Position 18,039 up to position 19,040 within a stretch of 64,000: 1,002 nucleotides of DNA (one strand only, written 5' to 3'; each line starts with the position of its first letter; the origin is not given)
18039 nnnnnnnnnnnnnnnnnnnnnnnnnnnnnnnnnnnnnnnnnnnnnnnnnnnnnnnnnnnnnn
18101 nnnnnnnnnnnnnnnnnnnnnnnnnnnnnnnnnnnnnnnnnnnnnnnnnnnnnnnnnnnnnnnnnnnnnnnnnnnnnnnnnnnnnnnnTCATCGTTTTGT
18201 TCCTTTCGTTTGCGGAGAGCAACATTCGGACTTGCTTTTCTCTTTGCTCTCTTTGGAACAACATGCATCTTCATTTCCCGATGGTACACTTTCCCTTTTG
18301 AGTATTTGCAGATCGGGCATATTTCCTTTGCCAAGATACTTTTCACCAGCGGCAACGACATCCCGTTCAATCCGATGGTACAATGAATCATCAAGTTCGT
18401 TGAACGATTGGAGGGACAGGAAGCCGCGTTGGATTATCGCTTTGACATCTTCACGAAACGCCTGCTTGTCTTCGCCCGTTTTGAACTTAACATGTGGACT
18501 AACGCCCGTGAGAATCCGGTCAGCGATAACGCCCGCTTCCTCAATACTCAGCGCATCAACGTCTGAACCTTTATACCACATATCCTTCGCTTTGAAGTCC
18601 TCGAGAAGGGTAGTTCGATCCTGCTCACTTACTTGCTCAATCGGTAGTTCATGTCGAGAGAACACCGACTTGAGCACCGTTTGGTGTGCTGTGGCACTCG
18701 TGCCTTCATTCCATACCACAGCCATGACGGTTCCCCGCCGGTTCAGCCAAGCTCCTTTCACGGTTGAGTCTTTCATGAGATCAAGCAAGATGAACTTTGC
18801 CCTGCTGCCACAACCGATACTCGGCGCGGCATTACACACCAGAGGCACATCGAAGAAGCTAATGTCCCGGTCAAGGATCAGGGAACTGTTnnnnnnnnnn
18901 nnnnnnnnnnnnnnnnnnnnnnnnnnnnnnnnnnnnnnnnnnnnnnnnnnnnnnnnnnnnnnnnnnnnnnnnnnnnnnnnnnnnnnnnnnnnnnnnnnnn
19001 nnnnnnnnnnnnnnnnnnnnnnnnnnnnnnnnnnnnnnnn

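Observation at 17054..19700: Reductase-less thiophilic-metal operon: ArsR/SmtB, MerT-like fusion, vicinal-Cys protein, atypical CsoR-family regulator and a small secreted Cys peptide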

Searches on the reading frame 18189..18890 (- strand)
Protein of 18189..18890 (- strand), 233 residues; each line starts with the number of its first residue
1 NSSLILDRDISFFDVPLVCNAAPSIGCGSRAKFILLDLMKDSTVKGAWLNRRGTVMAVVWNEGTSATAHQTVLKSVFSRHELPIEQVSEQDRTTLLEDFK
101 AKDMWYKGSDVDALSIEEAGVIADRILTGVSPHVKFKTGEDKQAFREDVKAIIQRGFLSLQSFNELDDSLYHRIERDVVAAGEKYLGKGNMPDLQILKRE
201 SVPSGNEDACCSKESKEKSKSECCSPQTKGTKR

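Call 85: search_dna_similar(query=window:18189-18890:-, collection=plasmids, mode=protein, max_rows=15)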
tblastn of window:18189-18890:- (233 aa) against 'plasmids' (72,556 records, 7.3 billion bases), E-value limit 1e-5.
Records with a match: 4; places in all: 4; records where one place covers at least 80% of the query: 0.
Best place of each record, by identity: <60% 4.
By first word of the organism name: Rhodanobacter 2; Fibrella 1; Pseudomonas 1.
By predicted mobility (MOB-suite, as given by PLSDB): non-mobilizable 3; conjugative 1.
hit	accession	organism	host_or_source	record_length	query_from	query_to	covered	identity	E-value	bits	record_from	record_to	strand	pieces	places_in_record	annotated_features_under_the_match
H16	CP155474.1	Fibrella sp. ES10-3-2-2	single cell,soil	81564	10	173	70%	36.1%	4e-25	110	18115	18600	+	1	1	hypothetical protein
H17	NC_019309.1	Pseudomonas sp. K-62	-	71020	10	142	57%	39.0%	3e-20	96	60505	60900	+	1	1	hypothetical protein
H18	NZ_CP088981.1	Rhodanobacter denitrificans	soil,well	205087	10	131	52%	33.6%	3e-10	67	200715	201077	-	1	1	hypothetical protein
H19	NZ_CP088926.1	Rhodanobacter denitrificans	soil,well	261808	10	131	52%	33.6%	3e-10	67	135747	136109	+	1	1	hypothetical protein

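Call 86: get_annotated_region(hit=H17, flank=6000)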
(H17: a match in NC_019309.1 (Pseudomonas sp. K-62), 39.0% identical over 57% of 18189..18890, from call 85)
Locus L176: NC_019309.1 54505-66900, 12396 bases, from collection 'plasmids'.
description: Pseudomonas sp. K-62 plasmid pMR68, complete sequence
organism: Pseudomonas sp. K-62 (NCBI taxid 76885)
taxonomy: Bacteria; Pseudomonadota; Gammaproteobacteria; Pseudomonadales; Pseudomonadaceae; Pseudomonas; Pseudomonas sp. K-62
host: -; source: -; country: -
typing (MOB-suite, as given by PLSDB): conjugative; relaxase MOBF; mating-pair formation MPF_T
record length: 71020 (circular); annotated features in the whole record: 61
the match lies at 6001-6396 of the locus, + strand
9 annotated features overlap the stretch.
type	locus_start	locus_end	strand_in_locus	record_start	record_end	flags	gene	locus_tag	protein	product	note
CDS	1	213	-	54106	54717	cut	-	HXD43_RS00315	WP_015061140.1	hypothetical protein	-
CDS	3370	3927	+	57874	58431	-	-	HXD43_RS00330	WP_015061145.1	sigma-70 family RNA polymerase sigma factor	GO:0006352 - DNA-templated transcription initiation [Evidence IEA]; GO:0006355 - regulation of DNA-templated ...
CDS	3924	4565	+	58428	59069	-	-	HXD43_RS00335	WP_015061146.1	DUF1109 domain-containing protein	-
CDS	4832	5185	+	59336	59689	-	-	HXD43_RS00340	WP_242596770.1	mercuric transporter MerT family protein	-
CDS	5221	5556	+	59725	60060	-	-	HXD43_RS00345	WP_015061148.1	cation transporter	-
CDS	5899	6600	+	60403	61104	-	-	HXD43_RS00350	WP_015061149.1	hypothetical protein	-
CDS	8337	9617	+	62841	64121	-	-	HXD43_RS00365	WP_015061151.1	IS66 family transposase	-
CDS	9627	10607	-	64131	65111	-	-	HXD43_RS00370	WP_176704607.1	IS110 family transposase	-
CDS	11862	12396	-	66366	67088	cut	-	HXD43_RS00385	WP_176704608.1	alkylmercury lyase family protein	-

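Call 89: get_annotated_region(hit=H16, flank=5000)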
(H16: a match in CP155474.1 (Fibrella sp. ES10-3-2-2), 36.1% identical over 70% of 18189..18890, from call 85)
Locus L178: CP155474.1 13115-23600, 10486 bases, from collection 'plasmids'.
description: Fibrella sp. ES10-3-2-2 plasmid unnamed3, complete sequence
organism: Fibrella sp. ES10-3-2-2 (NCBI taxid 1834519)
taxonomy: Bacteria; Bacteroidota; Cytophagia; Cytophagales; Spirosomataceae; Fibrella; Fibrella sp. ES10-3-2-2
host: -; source: single cell,soil; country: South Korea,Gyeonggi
typing (MOB-suite, as given by PLSDB): non-mobilizable
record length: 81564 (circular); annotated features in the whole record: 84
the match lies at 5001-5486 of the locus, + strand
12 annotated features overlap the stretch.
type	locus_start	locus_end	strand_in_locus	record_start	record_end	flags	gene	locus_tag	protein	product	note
CDS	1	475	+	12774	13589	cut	-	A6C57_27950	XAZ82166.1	hypothetical protein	-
CDS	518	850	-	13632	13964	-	-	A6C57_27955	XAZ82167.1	DUF4113 domain-containing protein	-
CDS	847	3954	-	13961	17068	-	-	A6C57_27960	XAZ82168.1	Tn3 family transposase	-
CDS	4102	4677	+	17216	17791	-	-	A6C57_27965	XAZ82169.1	recombinase family protein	-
CDS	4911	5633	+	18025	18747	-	-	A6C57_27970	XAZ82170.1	hypothetical protein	-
CDS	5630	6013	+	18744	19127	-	-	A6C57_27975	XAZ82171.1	metalloregulator ArsR/SmtB family transcription factor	-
CDS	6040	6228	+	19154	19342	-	-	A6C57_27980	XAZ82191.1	hypothetical protein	-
CDS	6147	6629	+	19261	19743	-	merTP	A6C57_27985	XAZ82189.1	mercuric transport protein MerTP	-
CDS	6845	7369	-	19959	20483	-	-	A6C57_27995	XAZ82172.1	hypothetical protein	-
CDS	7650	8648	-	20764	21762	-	-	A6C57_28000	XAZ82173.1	Y-family DNA polymerase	-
CDS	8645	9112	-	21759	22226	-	umuD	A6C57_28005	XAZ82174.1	translesion error-prone DNA polymerase V autoproteolytic subunit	-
CDS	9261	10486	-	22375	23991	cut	-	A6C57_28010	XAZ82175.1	hypothetical protein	-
